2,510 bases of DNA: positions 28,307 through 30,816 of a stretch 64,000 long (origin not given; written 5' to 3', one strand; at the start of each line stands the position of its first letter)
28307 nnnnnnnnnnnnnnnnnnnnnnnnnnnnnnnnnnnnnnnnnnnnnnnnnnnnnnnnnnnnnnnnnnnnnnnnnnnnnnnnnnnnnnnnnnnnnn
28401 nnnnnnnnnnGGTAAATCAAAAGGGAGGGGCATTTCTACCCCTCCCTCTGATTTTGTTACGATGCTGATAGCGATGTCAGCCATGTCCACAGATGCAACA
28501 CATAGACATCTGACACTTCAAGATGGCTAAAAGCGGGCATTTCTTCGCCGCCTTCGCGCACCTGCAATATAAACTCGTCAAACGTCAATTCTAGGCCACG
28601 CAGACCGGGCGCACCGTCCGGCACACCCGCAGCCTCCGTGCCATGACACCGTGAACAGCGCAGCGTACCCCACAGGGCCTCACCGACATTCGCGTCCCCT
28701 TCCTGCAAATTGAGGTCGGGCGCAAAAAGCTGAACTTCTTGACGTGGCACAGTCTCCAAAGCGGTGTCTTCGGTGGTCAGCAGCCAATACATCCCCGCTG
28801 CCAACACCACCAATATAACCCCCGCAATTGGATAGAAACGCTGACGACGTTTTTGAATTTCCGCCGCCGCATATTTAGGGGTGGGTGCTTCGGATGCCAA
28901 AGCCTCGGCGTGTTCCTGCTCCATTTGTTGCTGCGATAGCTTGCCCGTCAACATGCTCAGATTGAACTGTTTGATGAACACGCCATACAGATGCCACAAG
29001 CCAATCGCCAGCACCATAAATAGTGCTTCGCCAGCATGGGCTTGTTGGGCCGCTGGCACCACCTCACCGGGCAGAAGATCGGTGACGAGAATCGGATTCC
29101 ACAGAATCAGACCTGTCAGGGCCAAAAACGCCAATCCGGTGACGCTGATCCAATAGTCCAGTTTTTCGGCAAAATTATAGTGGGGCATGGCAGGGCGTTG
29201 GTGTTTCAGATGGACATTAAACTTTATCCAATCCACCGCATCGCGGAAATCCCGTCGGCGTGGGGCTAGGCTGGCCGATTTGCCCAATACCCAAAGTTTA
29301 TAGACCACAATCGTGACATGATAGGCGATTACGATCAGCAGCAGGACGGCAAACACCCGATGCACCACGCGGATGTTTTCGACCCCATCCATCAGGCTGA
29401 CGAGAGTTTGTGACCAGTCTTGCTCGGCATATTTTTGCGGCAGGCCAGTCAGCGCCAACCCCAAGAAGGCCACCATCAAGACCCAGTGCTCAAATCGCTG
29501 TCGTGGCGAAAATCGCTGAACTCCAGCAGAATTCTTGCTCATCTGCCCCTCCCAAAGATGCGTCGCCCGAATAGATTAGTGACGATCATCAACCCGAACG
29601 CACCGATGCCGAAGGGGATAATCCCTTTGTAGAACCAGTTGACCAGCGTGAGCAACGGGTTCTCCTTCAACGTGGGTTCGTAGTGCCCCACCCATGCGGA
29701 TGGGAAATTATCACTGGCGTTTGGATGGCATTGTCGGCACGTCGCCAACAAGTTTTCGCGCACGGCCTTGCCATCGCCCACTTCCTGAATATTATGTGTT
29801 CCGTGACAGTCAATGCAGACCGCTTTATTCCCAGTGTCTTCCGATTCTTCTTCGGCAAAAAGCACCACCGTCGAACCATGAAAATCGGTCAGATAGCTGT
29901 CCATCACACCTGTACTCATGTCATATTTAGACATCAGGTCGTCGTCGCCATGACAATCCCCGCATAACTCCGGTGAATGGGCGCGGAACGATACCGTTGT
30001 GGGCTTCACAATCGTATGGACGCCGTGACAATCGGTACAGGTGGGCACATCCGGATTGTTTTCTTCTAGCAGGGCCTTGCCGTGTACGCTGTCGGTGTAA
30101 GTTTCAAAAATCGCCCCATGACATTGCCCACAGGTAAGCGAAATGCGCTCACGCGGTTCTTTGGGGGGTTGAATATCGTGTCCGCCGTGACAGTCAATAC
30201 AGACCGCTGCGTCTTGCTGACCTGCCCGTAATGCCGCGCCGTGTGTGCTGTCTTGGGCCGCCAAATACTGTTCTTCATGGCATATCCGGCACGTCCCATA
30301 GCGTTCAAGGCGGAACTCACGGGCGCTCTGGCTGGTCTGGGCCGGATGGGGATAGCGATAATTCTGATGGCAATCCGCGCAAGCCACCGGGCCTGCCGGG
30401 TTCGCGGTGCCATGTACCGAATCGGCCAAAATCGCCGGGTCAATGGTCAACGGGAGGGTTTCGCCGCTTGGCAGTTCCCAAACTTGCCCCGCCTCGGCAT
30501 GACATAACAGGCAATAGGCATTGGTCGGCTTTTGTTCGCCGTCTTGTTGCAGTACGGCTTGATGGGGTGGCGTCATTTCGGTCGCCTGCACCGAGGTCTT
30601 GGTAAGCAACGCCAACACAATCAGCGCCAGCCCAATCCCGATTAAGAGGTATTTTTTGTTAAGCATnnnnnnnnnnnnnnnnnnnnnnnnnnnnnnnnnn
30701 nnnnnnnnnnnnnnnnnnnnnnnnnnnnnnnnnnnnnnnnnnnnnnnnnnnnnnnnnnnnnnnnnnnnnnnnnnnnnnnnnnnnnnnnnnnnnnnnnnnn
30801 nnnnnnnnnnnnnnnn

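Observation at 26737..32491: Four-gene multihaem cytochrome c / cytochrome b cluster suggestive of a quinol-linked extracytoplasmic electron conduit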

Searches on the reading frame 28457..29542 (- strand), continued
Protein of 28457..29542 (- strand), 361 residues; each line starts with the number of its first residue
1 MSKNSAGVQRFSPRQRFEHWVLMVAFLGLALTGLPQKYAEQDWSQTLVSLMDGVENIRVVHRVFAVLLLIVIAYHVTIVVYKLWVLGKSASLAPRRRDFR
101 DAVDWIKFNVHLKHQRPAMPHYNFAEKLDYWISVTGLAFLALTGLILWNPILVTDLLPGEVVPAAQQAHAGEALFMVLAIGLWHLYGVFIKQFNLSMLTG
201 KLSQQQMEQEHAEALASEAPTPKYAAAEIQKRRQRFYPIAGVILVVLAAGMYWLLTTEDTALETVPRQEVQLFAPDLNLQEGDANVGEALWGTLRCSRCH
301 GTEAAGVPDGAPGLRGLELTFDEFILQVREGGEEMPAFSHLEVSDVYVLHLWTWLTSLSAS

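Call 74: predict_structure(alignment_id=A3)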
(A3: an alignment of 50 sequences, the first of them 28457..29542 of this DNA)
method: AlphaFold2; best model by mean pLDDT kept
length: 361 residues; sequences in the alignment: 50
mean_pLDDT: 88.7   pTM: 0.70
mean pLDDT of the five models: 88.7, 88.5, 88.2, 87.4, 87.3
residues with pLDDT >= 90: 246; 70-90: 89; 50-70: 17; < 50: 9
segments of 3 or more residues with pLDDT < 50: 1-3, 268-271
pLDDT, mean of each block of 10 residues (from residue 1): 67 93 96 94 94 91 95 96 95 93 95 94 92 95 93 93 96 95 90 87 91 88 94 98 96 79 50 68 93 87 83 85 89 80 91 84 42
secondary structure, 60 per line:
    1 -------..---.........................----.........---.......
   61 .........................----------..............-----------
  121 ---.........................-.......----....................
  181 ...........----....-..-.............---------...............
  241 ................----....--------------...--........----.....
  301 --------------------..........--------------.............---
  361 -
elements in order: H13-37 H42-50 H54-85 H96-109 H124-148 H150-156 H161-191 H196-199 H204-216 H226-256 H261-264 H284-291 H296-300 H321-330 H345-357

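Call 81: fold_search(model_id=the predicted structure, library=pdb)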
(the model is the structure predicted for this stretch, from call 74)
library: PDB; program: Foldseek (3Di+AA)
matches with E <= 10: 138; with E <= 0.001: 1
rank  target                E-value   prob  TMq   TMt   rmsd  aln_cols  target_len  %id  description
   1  1kqf_C                5.1e-06  1.00  0.49  0.78   3.5       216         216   20  FORMATE DEHYDROGENASE N FROM E. COLI (released 2002-03-15)
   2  1dii_C                9.3e-02  1.00  0.18  0.79   3.6        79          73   32  CRYSTAL STRUCTURE OF P-CRESOL METHYLHYDROXYLASE AT 2.5 A RESOLUTION (released 1999-12-08)
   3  1wve_C                1.2e-01  1.00  0.18  0.79   4.0        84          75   28  p-Cresol Methylhydroxylase: Alteration of the Structure of the Flavoprotein Subunit upon its Binding to the Cytochrome (released 2005-03-08)
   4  1diq_C                1.4e-01  1.00  0.18  0.80   4.0        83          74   29  CRYSTAL STRUCTURE OF P-CRESOL METHYLHYDROXYLASE WITH SUBSTRATE BOUND (released 1999-12-08)
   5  3dmi                  2.2e-01  1.00  0.16  0.53   4.0        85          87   26  Crystallization and Structural Analysis of Cytochrome c6 from the Diatom Phaeodactylum tricornutum at 1.5 A resolution (released 2009-03-17)
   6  9krr_H                3.2e-01  1.00  0.18  0.69   2.5        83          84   20  CRYSTAL STRUCTURE OF REDUCED CYTOCHROME C6 FROM Synechocystis PCC 6803 (released 2025-01-29)
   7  1c6o_A                3.3e-01  1.00  0.17  0.60   3.3        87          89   21  CRYSTAL STRUCTURE OF OXIDIZED CYTOCHROME C6 FROM THE GREEN ALGAE SCENEDESMUS OBLIQUUS (released 2000-04-12)
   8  2zbo_A                4.0e-01  1.00  0.18  0.68   2.5        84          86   26  Crystal structure of low-redox-potential cytochrom c6 from brown alga Hizikia fusiformis at 1.6 A resolution (released 2008-09-30)
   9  6tr1_E                4.0e-01  0.99  0.16  0.54   3.9        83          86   23  Native cytochrome c6 from Thermosynechococcus elongatus in space group H3 (released 2019-12-25)
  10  3dp5                  4.9e-01  1.00  0.18  0.58   2.5        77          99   19  Crystal structure of Geobacter sulfurreducens OmcF with N-terminal Strep-tag II (released 2008-09-02)
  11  5mxz                  5.2e-01  1.00  0.18  0.67   2.9        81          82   20  Kustc0563 Y40F mutant (released 2018-02-14)
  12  4gyd_A                5.2e-01  0.99  0.16  0.54   3.8        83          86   20  Nostoc sp Cytochrome c6 (released 2013-09-11)
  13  9krr_A                5.4e-01  1.00  0.18  0.67   2.5        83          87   20  CRYSTAL STRUCTURE OF REDUCED CYTOCHROME C6 FROM Synechocystis PCC 6803 (released 2025-01-29)
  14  6tsy_C                5.6e-01  1.00  0.18  0.69   2.7        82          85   22  Cytochrome c6 from Thermosynechococcus elongatus in a monoclinic space group (released 2020-01-15)
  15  9vr0_MODEL_1_A        5.9e-01  0.99  0.21  0.56   4.7       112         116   21  NMR solution structure of termini-truncated oxidized cytochrome c552 from Thioalkalivibrio paradoxus (released 2025-07-30)
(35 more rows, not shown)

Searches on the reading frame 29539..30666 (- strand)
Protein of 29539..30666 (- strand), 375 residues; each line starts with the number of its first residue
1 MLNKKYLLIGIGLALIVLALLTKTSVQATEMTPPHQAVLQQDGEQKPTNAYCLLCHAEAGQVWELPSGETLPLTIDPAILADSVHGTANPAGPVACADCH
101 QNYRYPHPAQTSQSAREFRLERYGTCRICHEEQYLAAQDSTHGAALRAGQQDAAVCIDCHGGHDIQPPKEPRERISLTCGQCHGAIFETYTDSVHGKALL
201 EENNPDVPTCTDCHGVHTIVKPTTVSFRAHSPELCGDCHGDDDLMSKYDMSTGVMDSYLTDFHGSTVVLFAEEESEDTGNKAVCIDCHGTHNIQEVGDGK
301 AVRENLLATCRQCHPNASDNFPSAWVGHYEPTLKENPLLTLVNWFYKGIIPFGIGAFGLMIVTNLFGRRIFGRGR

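Call 4: search_protein_families(library=pfam, proteins=[window:29539-30666:-], max_evalue=0.1)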
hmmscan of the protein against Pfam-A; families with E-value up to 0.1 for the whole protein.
window:29539-30666:- (375 aa): 7 families
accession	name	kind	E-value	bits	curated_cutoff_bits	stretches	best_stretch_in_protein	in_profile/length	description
PF09699.15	Paired_CXXCH_1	-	3.3e-15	55.9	20.6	3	209-242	8-39/41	Doubled CXXCH motif (Paired_CXXCH_1)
PF14522.11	Cytochrome_C7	-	1.4e-12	47.7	24.8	3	176-239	13-66/67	Cytochrome c7 and related cytochrome c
PF14537.11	Cytochrom_c3_2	-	8.2e-12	45.9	25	3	156-239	9-78/79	Cytochrome c3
PF03264.19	Cytochrom_NNT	-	6.3e-08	33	24.1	1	112-162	114-166/174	NapC/NirT cytochrome c family, N-terminal region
PF22113.1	Mtrc-MtrF_II-IV_dom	-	7.6e-07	29.3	30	0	208-318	7-131/176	Outer membrane cytochrome MtrC/MtrF-like, domains II/IV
PF22678.1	Cytochrom_c_NrfB-like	-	1.8e-05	25.6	27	1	235-315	1-66/89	Cytochrome c-type protein NrfB-like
PF00684.25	DnaJ_CXXCXGXG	-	0.0044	17.7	32.7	0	179-245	1-54/65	DnaJ central domain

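Call 5: search_protein_families(library=ncbifam, proteins=[window:29539-30666:-], max_evalue=0.1)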
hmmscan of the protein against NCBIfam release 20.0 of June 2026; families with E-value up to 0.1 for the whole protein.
window:29539-30666:- (375 aa): 10 families
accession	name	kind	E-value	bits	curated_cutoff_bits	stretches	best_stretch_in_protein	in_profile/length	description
TIGR03508.1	decahem_SO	subfamily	2.2e-15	56.8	192.2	3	124-315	71-249/258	DmsE family decaheme c-type cytochrome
NF008659.0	PRK11659.1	equivalog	2.1e-10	40.6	184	1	14-107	14-89/188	cytochrome c nitrite reductase pentaheme subunit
NF041028.1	decahem_GSU2203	exception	4.2e-08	32.8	325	2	125-318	38-211/317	GSU2203 family decaheme c-type cytochrome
TIGR03153.1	cytochr_NrfH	equivalog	1.2e-07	31.9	134.2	1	206-316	27-135/138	cytochrome c nitrite reductase small subunit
TIGR03146.1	cyt_nit_nrfB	equivalog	1.1e-06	29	166.6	0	45-107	7-54/145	cytochrome c nitrite reductase pentaheme subunit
NF041198.1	UshA_like_PCGU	equivalog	0.0001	21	275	1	116-214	401-508/519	UshA-like (seleno)protein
NF007906.0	PRK10617.1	equivalog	0.0015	18.4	349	0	124-163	145-186/200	cytochrome c-type protein NapC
TIGR02161.1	napC_nirT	subfamily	0.0047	16.8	310.6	1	125-164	137-178/185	periplasmic nitrate (or nitrite) reductase c-type cytochrome, NapC/NirT family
TIGR01905.1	paired_CXXCH_1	subfamily_domain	0.0092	15.9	25.2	1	209-242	8-39/41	doubled CXXCH domain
NF040967.1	cytc_ExtN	equivalog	0.092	11.6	200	0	209-314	40-137/415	selenite/tellurite reduction operon c-type cytochrome ExtN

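Call 8: search_solved_structures(query=window:29539-30666:-, max_evalue=1)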
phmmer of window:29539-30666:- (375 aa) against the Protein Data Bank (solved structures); distinct sequences matched with E-value up to 1: 11.
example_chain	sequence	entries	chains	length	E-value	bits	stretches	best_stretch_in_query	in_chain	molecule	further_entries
2j7a_C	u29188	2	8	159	0.00018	23.7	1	207-317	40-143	CYTOCHROME C QUINOL DEHYDROGENASE NRFH | NAPC/NIRT CYTOCHROME C FAMILY PROTEIN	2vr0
28pb_A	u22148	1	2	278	0.03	16.4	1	126-243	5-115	Cytochrome c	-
6v0a_A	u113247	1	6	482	0.038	16.1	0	37-111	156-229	Nitrite reductase (cytochrome; ammonia-forming)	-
4lsa_A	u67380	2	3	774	0.12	14.4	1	219-370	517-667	Protein BRASSINOSTEROID INSENSITIVE 1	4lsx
4m7e_A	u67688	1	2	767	0.16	14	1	219-370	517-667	Protein BRASSINOSTEROID INSENSITIVE 1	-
3rgx_A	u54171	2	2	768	0.16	14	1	219-370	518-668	Protein BRASSINOSTEROID INSENSITIVE 1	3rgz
3riz_A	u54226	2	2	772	0.16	14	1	219-370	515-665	Protein BRASSINOSTEROID INSENSITIVE 1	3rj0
2j7a_A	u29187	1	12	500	0.17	14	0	79-132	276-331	CYTOCHROME C NITRITE REDUCTASE NRFA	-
9s87_A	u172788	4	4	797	0.17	13.9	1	219-370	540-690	Protein BRASSINOSTEROID INSENSITIVE 1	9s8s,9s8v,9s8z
2vr0_A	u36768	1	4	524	0.19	13.8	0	79-132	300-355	CYTOCHROME C NITRITE REDUCTASE, CATALYTIC SUBUNIT NFRA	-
8bcx_A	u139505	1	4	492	0.28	13.2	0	48-110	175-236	Nitrite reductase (cytochrome; ammonia-forming)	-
